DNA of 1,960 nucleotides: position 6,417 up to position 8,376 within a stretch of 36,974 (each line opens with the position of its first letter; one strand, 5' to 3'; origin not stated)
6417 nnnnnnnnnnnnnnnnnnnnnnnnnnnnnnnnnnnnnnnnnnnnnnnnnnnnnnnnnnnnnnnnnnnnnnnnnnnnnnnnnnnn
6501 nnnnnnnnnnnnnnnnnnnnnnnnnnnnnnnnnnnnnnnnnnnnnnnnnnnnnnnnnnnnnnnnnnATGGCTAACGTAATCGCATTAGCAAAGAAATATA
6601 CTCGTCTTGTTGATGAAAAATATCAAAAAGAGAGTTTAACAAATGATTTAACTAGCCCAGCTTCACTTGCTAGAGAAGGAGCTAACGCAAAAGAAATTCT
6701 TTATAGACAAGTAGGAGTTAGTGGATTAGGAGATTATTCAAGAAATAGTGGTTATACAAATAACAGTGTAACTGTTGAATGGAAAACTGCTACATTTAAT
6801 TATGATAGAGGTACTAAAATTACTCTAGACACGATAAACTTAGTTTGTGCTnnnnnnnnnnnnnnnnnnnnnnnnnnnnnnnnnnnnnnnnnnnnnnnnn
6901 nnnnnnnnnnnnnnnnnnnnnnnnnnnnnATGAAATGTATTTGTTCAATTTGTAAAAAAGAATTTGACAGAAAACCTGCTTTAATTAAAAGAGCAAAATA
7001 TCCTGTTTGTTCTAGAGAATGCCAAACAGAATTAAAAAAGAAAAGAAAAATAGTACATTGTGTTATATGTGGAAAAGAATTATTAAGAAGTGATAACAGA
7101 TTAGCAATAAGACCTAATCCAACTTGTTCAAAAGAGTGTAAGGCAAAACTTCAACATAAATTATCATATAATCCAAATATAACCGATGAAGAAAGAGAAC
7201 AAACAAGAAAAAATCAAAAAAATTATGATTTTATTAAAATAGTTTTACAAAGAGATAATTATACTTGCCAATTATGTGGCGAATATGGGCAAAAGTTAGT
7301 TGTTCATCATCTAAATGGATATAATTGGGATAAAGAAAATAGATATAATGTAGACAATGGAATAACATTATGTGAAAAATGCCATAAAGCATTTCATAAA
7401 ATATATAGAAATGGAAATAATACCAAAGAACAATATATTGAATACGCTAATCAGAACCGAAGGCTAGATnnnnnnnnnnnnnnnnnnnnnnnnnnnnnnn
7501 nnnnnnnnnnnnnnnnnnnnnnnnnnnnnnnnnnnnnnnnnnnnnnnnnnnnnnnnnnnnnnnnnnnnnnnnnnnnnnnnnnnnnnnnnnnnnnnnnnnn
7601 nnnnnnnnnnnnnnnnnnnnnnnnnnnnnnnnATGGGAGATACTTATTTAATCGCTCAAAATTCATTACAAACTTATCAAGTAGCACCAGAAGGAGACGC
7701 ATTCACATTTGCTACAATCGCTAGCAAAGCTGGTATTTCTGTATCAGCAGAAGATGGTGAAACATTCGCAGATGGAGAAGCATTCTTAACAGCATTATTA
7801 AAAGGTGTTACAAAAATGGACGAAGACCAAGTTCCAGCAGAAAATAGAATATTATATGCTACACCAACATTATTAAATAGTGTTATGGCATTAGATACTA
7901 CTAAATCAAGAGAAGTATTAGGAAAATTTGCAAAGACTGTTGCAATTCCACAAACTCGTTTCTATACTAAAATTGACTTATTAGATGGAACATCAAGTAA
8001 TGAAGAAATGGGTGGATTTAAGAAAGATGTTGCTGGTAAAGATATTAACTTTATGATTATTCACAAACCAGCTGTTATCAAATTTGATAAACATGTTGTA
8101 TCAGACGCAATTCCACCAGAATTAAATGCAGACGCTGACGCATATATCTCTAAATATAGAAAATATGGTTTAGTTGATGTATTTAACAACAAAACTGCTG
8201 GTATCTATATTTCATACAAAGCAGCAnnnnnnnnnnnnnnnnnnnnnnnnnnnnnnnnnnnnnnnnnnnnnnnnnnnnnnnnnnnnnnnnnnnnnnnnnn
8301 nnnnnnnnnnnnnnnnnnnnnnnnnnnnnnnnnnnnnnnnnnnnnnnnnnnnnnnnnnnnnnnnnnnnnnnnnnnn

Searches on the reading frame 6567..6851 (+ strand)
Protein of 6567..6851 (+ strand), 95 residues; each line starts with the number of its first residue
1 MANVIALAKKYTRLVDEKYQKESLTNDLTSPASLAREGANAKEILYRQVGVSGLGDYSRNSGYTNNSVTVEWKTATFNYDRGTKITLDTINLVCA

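Call 5: search_protein_families(library=pfam, proteins=[window:6567-6851:+], max_evalue=1)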
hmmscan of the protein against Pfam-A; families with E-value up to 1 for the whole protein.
window:6567-6851:+ (95 aa): 1 family
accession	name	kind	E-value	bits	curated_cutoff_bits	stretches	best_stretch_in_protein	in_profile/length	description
PF07481.16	DUF1521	-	0.00057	20.4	23.6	1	72-91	61-80/169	Domain of Unknown Function (DUF1521)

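Call 6: search_protein_families(library=phrogs, proteins=[window:6567-6851:+], max_evalue=0.01)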
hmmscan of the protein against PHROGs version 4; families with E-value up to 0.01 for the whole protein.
window:6567-6851:+ (95 aa): 1 family
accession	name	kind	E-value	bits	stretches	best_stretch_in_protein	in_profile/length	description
phrog_422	-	head and packaging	2.4e-21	77.5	1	1-89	1-87/297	major head protein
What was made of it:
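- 6567..6835 (+): Capsid gene exon 1 (269 nt; 89 codons + AT). phrog_422 profile positions 1-87 (call 6).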

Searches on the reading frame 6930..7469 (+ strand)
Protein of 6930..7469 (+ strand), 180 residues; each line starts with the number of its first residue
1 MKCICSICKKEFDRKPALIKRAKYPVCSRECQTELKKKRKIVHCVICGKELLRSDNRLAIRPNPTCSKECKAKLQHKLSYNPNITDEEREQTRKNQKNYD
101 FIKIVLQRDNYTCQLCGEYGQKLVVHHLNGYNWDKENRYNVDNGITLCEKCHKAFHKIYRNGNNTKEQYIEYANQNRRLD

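Call 5: search_protein_families(library=pfam, proteins=[window:6930-7469:+], max_evalue=1)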
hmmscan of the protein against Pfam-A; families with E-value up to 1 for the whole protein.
window:6930-7469:+ (180 aa): 6 families
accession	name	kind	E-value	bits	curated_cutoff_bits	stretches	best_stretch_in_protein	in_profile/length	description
PF01844.29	HNH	-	2.2e-05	25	21.4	1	113-156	1-45/47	HNH endonuclease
PF13391.12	HNH_2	-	2.7e-05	24.3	21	1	113-157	1-60/66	HNH endonuclease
PF23228.1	zf_PCFS4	-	0.011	15.9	27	0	135-163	3-31/69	PCFS4 zinc finger domain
PF11717.14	Tudor-knot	-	0.047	14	20.8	1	160-180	25-45/55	RNA binding activity-knot of a chromodomain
PF07852.16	DUF1642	-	0.3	12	27.8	1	88-157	33-93/138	Protein of unknown function (DUF1642)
PF07191.17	Zn_ribbon_6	-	0.88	10.1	25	1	29-75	4-40/67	Double zinc ribbon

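Call 6: search_protein_families(library=phrogs, proteins=[window:6930-7469:+], max_evalue=0.01)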
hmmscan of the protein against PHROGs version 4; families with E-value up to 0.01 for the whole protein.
window:6930-7469:+ (180 aa): 22 families
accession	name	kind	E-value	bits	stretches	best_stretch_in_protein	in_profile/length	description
phrog_1271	-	DNA, RNA and nucleotide metabolism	3.1e-23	83.8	1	2-173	177-331/361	HNH endonuclease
phrog_119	-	DNA, RNA and nucleotide metabolism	1.4e-14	54.8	1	68-168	151-267/443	HNH endonuclease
phrog_144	-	DNA, RNA and nucleotide metabolism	3.7e-14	53.8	1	59-168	34-146/175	HNH endonuclease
phrog_5104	-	unknown function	2.7e-11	44.5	1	1-173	54-227/228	-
phrog_8446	-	DNA, RNA and nucleotide metabolism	4.3e-11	43.9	1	103-165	133-205/211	HNH endonuclease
phrog_5956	-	DNA, RNA and nucleotide metabolism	1.8e-09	38.4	1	76-170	25-122/138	HNH endonuclease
phrog_8048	-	DNA, RNA and nucleotide metabolism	5.4e-09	36.6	1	82-157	148-227/273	HNH endonuclease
phrog_589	-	DNA, RNA and nucleotide metabolism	8.1e-09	36.5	1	88-156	69-139/179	HNH endonuclease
phrog_4581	-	head and packaging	2e-08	35.1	1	105-158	60-111/395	terminase small subunit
phrog_5200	-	DNA, RNA and nucleotide metabolism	6.8e-08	33.6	1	87-168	18-97/154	HNH endonuclease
phrog_740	-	DNA, RNA and nucleotide metabolism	1.7e-07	31.6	1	90-156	18-85/332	HNH endonuclease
phrog_7370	-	DNA, RNA and nucleotide metabolism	3.5e-07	31.3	1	91-168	22-95/115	HNH endonuclease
phrog_25061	-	DNA, RNA and nucleotide metabolism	1.4e-05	26.6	1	66-154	95-184/219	HNH endonuclease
phrog_24030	-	DNA, RNA and nucleotide metabolism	2e-05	25.1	1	100-154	8-61/342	RNA ligase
phrog_333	-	DNA, RNA and nucleotide metabolism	3.4e-05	25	1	91-154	11-77/138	HNH endonuclease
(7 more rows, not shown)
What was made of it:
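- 6930..7472 (+): HNH homing-endonuclease ORF (180 aa) in L5. Its last ~40 nt overlap P5a', P5', P4' and P6, and the stop codon lies in the P6a loop. Pfam HNH above cut-off and phrog_1271 3e-23 (calls 5, 6).
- On Intron-encoded HNH homing endonuclease: PF01844 at 25.0 bits (cut-off 21.4), residues 113-156. phrog_1271 at 3e-23 (calls 5, 6).
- Checked: HNH ORF: the middle ORF passes Pfam HNH PF01844 (25 bits, cut-off 21.4) and matches phrog_1271 at 3e-23 (calls 5, 6).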

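Call 63: search_solved_structures(query=window:6930-7469:+, max_evalue=1, show_alignments=1)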
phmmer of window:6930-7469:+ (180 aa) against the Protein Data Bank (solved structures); distinct sequences matched with E-value up to 1: 5.
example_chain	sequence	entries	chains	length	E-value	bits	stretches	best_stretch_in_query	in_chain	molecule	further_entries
5h0m_A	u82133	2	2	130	0.0014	21.7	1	97-153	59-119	HNH endonuclease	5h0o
5x1h_A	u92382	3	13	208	0.051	16.5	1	100-155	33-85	IcmJ (DotN)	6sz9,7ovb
5x42_C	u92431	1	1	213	0.054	16.5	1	100-155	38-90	IcmJ (DotN)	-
5x1h_Q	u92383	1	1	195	0.055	16.4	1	100-155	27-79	IcmJ (DotN)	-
5x42_A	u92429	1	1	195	0.098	15.6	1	101-155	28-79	DotN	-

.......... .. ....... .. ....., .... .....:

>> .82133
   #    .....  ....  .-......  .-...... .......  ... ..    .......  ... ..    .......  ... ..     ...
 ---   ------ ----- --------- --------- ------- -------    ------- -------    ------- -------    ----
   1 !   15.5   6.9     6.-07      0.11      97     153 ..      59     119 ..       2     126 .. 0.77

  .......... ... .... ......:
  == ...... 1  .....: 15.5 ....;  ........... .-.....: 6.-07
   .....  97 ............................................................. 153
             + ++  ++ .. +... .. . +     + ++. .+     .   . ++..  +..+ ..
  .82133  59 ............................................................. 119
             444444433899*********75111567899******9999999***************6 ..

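Call 73: search_dna_similar(query=window:6930-7469:+, collection=phages, mode=protein, max_rows=25, max_evalue=0.00001)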
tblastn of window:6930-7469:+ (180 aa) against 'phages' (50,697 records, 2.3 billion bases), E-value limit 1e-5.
Records with a match: 66; places in all: 66; records where one place covers at least 80% of the query: 11.
Best place of each record, by identity: <60% 66.
By first word of the organism name: Bacillus 24; Staphylococcus 20; Vibrio 8; Pseudomonas 4; Halogranum 2; Enterococcus 2; Latilactobacillus 2; Sporosarcina 1; Escherichia 1; Bacteriophage 1; and 1 more.
By host as written in the record: Bacillus cereus 8; - 7; Staphylococcus carnosus TM300 5; Pseudomonas syringae pv. porri LMG 28495 4; Bacillus thuringiensis subsp. kurstaki ATCC 33679 2; Staphylococcus sp. 2; Homo sapiens 2; Mammaliicoccus sciuri C6854 2; and 25 more.
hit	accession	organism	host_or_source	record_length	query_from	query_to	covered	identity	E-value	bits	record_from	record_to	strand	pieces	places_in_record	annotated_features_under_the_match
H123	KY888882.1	Bacillus phage Flapjack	Bacillus thuringiensis subsp. kurstaki ...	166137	1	178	99%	32.8%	2e-16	81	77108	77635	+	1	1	HNH endonuclease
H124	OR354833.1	Staphylococcus phage S-CoN_Ph10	Staphylococcus sp.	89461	5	174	94%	34.3%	6e-17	83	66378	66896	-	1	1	hypothetical protein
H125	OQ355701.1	Staphylococcus phage vB_SepS_BE22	Staphylococcus epidermidis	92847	5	174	94%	33.7%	2e-16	82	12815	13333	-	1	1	hypothetical protein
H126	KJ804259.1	Staphylococcus phage 6ec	Homo sapiens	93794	5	174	94%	33.7%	2e-16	82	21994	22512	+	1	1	HNH endonuclease domain protein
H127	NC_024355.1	Staphylococcus phage 6ec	Homo sapiens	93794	5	174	94%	33.7%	2e-16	82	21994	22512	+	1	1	HNH endonuclease domain protein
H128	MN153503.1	Bacillus phage Chotacabras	Bacillus thuringiensis subsp. kurstaki ...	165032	42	178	76%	40.1%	6e-17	83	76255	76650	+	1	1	101: HNH endonuclease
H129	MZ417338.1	Staphylococcus phage PG-2021_4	Mammaliicoccus sciuri C6854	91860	58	173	64%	47.1%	3e-19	90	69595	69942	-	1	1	record has no annotation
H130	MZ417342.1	Staphylococcus phage PG-2021_68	Mammaliicoccus sciuri C6854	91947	58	173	64%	47.1%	3e-19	90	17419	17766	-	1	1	record has no annotation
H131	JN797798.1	Bacillus phage BCU4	Bacillus cereus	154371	31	173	79%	37.0%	2e-18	87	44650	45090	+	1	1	putative HNH nuclease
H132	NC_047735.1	Bacillus phage BCU4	Bacillus cereus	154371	31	173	79%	37.0%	2e-18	87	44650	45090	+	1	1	putative HNH nuclease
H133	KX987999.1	Bacillus phage BCP12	Bacillus cereus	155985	31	173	79%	37.0%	2e-18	87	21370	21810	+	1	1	putative HNH nuclease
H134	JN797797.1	Bacillus phage BCP78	Bacillus cereus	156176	31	173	79%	37.0%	2e-18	87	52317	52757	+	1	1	putative HNH nuclease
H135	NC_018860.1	Bacillus phage BCP78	Bacillus cereus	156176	31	173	79%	37.0%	2e-18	87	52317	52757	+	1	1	putative HNH nuclease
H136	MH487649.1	Bacillus phage BC01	Bacillus cereus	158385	31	173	79%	37.0%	2e-18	87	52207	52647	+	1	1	putative HNH nuclease | hypothetical protein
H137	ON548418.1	Bacillus phage vB_BanS-Thrax2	Bacillus anthracis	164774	7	175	94%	29.7%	4e-13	72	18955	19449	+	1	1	HNH endonuclease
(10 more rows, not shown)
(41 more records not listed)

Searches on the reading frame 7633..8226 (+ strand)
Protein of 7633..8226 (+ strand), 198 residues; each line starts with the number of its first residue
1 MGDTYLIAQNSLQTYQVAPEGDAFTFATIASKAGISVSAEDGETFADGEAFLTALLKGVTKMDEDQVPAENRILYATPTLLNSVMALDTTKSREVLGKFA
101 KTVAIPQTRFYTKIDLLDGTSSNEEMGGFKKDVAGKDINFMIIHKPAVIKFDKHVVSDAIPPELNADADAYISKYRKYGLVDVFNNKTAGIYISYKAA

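Call 5: search_protein_families(library=pfam, proteins=[window:7633-8226:+], max_evalue=1)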
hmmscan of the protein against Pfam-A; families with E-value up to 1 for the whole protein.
window:7633-8226:+ (198 aa): 0 families

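Call 6: search_protein_families(library=phrogs, proteins=[window:7633-8226:+], max_evalue=0.01)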
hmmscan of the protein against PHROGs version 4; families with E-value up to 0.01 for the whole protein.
window:7633-8226:+ (198 aa): 2 families
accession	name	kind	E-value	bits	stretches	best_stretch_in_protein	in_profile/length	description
phrog_422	-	head and packaging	5.1e-36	125.6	1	12-197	106-294/297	major head protein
phrog_267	-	head and packaging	0.0014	18.8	1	24-88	149-226/410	major head protein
